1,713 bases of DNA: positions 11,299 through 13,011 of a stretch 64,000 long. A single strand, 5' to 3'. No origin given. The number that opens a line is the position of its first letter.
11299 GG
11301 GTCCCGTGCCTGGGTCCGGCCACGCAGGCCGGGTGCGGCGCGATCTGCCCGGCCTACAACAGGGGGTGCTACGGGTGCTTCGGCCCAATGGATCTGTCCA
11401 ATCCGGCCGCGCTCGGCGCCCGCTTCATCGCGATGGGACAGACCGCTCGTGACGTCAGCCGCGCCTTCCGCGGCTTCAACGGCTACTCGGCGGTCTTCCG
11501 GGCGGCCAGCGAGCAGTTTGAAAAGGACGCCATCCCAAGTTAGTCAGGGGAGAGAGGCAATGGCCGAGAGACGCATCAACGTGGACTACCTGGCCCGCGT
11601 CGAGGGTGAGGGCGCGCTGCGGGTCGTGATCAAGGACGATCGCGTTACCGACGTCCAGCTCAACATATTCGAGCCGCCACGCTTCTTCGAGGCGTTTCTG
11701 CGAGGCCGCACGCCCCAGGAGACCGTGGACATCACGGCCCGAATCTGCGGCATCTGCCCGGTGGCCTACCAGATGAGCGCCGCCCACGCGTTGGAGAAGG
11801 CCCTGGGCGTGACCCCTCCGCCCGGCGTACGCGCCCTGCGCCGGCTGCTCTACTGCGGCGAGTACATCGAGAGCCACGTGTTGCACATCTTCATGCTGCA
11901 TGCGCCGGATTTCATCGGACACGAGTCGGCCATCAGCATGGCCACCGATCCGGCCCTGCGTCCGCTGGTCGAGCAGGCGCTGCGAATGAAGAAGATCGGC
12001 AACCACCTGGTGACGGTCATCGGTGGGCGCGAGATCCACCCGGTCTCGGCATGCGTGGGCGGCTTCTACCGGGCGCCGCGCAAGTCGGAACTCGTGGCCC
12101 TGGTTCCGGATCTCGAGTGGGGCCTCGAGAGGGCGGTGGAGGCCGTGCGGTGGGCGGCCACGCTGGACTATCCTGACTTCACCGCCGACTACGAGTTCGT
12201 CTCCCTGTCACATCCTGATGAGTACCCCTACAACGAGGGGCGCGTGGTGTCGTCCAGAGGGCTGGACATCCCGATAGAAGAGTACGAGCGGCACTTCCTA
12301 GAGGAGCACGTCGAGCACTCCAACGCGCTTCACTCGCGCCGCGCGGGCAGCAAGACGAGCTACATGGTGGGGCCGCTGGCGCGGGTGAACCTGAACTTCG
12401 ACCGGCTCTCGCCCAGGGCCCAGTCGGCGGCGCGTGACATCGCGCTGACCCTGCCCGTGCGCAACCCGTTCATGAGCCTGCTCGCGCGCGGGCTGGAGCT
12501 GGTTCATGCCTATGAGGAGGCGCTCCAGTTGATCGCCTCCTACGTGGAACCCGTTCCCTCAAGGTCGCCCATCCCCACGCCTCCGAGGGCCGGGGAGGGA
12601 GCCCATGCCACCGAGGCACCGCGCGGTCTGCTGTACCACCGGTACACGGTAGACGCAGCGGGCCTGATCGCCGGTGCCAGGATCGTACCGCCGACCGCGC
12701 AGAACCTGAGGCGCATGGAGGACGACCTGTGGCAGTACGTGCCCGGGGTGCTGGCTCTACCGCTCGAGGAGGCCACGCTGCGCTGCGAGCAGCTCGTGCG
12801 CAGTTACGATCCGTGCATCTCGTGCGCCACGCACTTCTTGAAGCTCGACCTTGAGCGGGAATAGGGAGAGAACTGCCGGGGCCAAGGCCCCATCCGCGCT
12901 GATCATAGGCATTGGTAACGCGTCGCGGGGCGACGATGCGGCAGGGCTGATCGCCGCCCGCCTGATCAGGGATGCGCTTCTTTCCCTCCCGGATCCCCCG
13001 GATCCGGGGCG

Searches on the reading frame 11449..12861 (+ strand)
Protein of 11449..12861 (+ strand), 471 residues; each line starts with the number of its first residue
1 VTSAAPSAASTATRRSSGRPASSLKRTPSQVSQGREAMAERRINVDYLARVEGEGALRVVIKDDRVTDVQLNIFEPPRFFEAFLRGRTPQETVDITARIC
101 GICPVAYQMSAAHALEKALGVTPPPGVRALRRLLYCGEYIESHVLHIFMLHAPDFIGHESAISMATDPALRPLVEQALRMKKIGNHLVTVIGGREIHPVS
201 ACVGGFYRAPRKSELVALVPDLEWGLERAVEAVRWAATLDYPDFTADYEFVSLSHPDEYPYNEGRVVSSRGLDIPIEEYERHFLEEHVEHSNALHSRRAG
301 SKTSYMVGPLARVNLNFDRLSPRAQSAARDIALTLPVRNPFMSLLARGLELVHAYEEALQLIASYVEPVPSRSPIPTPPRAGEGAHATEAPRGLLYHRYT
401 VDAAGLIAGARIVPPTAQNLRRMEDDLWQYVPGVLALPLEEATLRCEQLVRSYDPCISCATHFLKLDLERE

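Call 7: search_protein_families(library=pfam, proteins=[window:11449-12861:+], max_evalue=0.01)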
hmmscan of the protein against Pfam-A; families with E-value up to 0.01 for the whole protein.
window:11449-12861:+ (471 aa): 1 family
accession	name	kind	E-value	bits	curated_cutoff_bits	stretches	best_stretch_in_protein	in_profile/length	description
PF00374.24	NiFeSe_Hases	-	8.7e-31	107.8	25.8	2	78-164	1-87/508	Nickel-dependent hydrogenase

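Call 85: search_solved_structures(query=window:11560-12861:+, max_evalue=1e-10)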
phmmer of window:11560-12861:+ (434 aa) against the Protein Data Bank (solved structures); distinct sequences matched with E-value up to 1e-10: 67 (the best 60 are shown).
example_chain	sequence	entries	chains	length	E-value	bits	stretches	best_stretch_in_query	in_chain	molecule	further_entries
9nez_D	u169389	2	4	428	1.3e-72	248.6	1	6-429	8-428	Sulfhydrogenase 1 subunit alpha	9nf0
5yxy_A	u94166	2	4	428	1.4e-72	248.5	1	6-428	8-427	Cytosolic NiFe-hydrogenase, alpha subunit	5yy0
9e15_B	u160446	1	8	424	1.1e-71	245.5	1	6-425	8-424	Sulfhydrogenase 1 subunit alpha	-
9e1j_B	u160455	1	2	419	1.3e-71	245.3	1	6-425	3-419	Sulfhydrogenase 1 subunit alpha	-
5odc_F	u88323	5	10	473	3.6e-45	158.2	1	6-427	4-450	Methyl-viologen reducing hydrogenase subunit A | Methyl-viologen reducing hydrogenase, subunit A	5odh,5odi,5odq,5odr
5xf9_D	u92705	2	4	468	9.5e-44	153.5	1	2-425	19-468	NAD-reducing hydrogenase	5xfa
7t2r_D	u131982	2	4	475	6.3e-43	150.8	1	6-427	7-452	NiFe hydrogenase large subunit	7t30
9sfi_g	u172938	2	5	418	1.3e-40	143.1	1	5-392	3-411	Coenzyme F420-reducing hydrogenase, alpha subunit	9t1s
9sw2_F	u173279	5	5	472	2.3e-39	139.1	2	7-211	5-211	F420-non-reducing hydrogenase subunit A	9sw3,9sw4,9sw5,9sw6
5jsu_B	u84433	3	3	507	1.4e-34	123.3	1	5-180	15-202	Periplasmic [NiFeSe] hydrogenase, large subunit, selenocysteine-containing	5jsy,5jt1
5jsh_B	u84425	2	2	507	4.4e-33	118.3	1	5-180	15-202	Periplasmic [NiFeSe] hydrogenase, large subunit, selenocysteine-containing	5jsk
6z8m_B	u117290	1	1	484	1.3e-32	116.8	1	5-180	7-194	Periplasmic [NiFeSe] hydrogenase, large subunit, selenocysteine-containing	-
6ruc_B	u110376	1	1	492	1.4e-32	116.7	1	5-180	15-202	Periplasmic [NiFeSe] hydrogenase, large subunit, selenocysteine-containing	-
6z8o_B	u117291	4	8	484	3.3e-32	115.4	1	5-180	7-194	Periplasmic [NiFeSe] hydrogenase, large subunit, selenocysteine-containing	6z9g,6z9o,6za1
6rtp_B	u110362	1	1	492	3.5e-32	115.4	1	5-180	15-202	Periplasmic [NiFeSe] hydrogenase, large subunit, selenocysteine-containing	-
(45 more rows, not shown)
